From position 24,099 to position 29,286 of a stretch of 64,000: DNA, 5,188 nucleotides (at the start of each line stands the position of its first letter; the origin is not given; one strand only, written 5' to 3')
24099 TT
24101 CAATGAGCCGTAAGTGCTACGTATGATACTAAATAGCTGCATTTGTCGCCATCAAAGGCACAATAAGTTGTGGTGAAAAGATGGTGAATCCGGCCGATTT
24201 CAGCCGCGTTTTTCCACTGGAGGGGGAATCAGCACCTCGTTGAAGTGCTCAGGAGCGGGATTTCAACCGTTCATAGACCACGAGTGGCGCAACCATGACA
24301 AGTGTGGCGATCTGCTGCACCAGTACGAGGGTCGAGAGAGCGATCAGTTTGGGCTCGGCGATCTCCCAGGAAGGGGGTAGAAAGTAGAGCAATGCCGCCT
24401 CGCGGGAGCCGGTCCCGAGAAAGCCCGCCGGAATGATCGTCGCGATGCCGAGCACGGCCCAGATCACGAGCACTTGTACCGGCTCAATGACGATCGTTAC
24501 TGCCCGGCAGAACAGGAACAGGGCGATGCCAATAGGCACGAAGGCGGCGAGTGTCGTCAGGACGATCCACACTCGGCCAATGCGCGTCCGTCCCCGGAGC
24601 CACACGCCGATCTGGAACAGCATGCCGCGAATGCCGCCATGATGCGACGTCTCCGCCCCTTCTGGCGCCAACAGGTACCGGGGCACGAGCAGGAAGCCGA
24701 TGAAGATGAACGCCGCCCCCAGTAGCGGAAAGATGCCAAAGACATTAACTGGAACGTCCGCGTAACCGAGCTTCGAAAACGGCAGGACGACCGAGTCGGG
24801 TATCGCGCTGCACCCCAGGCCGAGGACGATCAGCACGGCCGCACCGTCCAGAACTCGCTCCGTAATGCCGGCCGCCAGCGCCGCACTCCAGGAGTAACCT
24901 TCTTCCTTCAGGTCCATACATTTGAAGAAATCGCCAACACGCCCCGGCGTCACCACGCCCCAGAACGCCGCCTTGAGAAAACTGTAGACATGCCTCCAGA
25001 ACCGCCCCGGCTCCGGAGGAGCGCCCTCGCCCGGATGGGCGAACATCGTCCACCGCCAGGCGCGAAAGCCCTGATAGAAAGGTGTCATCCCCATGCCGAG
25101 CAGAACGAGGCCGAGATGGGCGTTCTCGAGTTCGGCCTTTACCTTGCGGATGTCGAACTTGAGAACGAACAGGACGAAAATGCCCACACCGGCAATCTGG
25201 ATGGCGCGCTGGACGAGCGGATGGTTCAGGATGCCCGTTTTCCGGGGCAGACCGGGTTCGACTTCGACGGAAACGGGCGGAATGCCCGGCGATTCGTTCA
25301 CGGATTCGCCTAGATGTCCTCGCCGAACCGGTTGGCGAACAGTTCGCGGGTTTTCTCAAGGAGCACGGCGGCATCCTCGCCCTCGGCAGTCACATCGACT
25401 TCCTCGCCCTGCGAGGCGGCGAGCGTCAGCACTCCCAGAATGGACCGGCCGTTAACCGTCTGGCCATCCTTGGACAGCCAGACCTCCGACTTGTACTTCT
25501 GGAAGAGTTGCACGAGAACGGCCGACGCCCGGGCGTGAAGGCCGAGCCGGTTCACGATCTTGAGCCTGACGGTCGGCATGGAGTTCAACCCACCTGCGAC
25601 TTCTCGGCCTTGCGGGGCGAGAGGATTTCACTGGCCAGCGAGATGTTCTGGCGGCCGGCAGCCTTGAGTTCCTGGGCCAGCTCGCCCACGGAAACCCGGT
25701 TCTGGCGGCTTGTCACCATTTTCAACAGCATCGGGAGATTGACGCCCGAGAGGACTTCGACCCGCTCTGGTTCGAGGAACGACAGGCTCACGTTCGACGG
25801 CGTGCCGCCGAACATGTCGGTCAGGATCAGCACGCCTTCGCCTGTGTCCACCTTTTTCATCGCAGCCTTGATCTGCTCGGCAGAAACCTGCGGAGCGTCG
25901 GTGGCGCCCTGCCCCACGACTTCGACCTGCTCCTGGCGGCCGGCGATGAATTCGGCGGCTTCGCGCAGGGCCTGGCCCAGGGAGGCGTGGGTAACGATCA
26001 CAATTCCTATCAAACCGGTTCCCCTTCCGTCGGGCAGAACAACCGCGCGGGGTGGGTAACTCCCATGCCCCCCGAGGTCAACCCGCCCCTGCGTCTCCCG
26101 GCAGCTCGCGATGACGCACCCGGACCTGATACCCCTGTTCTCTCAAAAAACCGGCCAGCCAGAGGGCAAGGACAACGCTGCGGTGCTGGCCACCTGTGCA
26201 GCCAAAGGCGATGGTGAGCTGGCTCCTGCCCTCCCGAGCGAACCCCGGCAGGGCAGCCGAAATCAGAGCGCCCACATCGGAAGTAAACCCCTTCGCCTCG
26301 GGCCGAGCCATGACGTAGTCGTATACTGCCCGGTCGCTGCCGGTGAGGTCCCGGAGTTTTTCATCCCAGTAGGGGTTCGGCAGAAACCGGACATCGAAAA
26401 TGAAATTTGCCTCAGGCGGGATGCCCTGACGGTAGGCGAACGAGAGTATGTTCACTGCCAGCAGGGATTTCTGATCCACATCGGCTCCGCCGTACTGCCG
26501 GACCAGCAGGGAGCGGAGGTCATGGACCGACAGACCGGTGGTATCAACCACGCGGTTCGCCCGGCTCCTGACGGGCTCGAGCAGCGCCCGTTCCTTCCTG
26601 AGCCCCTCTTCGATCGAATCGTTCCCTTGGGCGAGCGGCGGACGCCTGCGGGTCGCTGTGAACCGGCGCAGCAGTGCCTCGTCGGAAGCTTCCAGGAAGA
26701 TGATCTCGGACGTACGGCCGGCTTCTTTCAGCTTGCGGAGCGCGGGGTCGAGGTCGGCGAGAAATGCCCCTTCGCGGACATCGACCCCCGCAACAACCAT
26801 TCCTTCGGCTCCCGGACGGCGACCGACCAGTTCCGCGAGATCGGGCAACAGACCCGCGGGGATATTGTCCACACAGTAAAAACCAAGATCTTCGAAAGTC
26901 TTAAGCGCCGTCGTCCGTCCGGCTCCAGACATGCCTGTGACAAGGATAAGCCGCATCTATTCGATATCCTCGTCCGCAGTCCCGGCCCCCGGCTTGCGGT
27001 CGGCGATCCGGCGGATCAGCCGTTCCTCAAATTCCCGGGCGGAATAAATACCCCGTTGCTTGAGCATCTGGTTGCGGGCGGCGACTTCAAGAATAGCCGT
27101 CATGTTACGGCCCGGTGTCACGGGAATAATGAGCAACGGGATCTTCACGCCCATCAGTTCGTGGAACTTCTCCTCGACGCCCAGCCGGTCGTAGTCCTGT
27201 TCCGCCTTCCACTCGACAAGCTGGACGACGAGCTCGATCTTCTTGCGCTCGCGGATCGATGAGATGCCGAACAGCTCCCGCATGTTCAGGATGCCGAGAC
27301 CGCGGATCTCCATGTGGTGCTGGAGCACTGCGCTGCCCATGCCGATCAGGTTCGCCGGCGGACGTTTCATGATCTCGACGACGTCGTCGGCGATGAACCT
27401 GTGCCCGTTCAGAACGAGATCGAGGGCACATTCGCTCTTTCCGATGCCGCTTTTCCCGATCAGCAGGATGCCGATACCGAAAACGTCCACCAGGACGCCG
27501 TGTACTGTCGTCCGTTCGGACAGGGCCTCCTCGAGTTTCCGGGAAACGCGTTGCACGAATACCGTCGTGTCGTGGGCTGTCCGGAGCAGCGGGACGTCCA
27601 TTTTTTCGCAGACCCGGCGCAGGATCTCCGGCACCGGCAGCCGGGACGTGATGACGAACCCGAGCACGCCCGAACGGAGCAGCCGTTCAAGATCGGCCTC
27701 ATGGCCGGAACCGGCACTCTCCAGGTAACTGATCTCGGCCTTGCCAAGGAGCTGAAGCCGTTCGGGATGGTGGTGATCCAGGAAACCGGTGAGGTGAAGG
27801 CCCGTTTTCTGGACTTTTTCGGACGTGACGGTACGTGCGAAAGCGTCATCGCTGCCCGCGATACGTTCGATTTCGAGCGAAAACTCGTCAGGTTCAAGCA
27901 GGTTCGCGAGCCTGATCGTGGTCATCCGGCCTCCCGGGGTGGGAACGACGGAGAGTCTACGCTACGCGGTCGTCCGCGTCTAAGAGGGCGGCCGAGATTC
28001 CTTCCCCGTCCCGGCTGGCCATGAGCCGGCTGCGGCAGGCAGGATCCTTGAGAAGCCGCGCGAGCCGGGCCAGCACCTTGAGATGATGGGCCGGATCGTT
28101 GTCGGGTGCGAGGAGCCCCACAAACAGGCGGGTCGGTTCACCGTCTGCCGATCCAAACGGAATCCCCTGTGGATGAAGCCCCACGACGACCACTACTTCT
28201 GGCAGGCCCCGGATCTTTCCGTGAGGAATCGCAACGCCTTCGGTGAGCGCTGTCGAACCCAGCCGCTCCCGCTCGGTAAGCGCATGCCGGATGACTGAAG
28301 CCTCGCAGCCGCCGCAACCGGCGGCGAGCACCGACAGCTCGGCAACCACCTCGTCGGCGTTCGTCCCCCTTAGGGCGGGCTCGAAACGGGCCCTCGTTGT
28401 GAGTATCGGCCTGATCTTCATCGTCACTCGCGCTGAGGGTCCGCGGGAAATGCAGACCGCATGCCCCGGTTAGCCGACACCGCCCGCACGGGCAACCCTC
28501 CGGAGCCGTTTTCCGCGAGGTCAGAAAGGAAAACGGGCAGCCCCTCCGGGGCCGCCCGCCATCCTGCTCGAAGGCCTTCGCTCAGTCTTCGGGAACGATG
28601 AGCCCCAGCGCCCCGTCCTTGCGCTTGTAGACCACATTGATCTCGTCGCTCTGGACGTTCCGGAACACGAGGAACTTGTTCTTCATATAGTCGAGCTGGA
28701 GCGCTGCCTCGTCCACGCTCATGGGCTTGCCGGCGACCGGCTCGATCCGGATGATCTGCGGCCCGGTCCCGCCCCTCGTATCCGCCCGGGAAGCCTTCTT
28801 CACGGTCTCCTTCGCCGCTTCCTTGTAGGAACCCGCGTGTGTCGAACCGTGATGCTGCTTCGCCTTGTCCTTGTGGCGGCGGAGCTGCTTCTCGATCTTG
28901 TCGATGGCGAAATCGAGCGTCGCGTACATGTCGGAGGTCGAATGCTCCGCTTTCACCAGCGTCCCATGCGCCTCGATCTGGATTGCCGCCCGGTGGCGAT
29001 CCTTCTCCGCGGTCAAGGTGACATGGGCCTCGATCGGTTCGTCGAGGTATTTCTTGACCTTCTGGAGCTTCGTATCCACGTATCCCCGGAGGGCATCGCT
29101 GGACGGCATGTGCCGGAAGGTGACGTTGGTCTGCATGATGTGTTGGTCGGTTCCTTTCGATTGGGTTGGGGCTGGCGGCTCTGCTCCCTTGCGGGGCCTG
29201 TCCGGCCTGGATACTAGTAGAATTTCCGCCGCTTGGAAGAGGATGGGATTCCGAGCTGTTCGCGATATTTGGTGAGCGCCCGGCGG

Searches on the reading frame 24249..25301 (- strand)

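Call 10: search_protein_families(library=pfam, proteins=[window:24249-25301:-], max_evalue=0.001)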
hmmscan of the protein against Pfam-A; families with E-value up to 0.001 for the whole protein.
window:24249-25301:- (350 aa): 1 family
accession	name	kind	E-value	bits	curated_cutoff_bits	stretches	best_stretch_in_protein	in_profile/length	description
PF03706.18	LPG_synthase_TM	-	3.2e-25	89.6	33.4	1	36-322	2-286/302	Lysylphosphatidylglycerol synthase TM region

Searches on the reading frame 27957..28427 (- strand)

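Call 10: search_protein_families(library=pfam, proteins=[window:27957-28427:-], max_evalue=0.001)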
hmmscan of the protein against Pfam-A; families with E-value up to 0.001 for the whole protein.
window:27957-28427:- (156 aa): 1 family
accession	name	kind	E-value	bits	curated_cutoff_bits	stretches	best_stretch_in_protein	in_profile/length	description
PF00359.27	PTS_EIIA_2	-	3.6e-22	79.3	27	1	21-148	14-141/144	Phosphoenolpyruvate-dependent sugar phosphotransferase system, EIIA 2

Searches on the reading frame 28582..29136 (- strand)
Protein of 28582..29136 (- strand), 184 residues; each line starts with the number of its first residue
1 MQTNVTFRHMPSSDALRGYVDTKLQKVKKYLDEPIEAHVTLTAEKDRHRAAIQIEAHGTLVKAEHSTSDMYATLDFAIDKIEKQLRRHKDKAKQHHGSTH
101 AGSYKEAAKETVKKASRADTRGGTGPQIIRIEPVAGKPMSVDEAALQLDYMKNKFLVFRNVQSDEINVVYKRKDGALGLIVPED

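Call 10: search_protein_families(library=pfam, proteins=[window:28582-29136:-], max_evalue=0.001)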
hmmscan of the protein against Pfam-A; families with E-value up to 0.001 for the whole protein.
window:28582-29136:- (184 aa): 2 families
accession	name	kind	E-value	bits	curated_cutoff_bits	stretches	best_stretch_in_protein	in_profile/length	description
PF02482.25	Ribosomal_S30AE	-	7.7e-24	84.7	23.7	1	4-92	2-87/88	Sigma 54 modulation protein / S30EA ribosomal protein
PF16321.10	Ribosom_S30AE_C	-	2.8e-20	72.2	25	1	126-179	4-57/57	Sigma 54 modulation/S30EA ribosomal protein C terminus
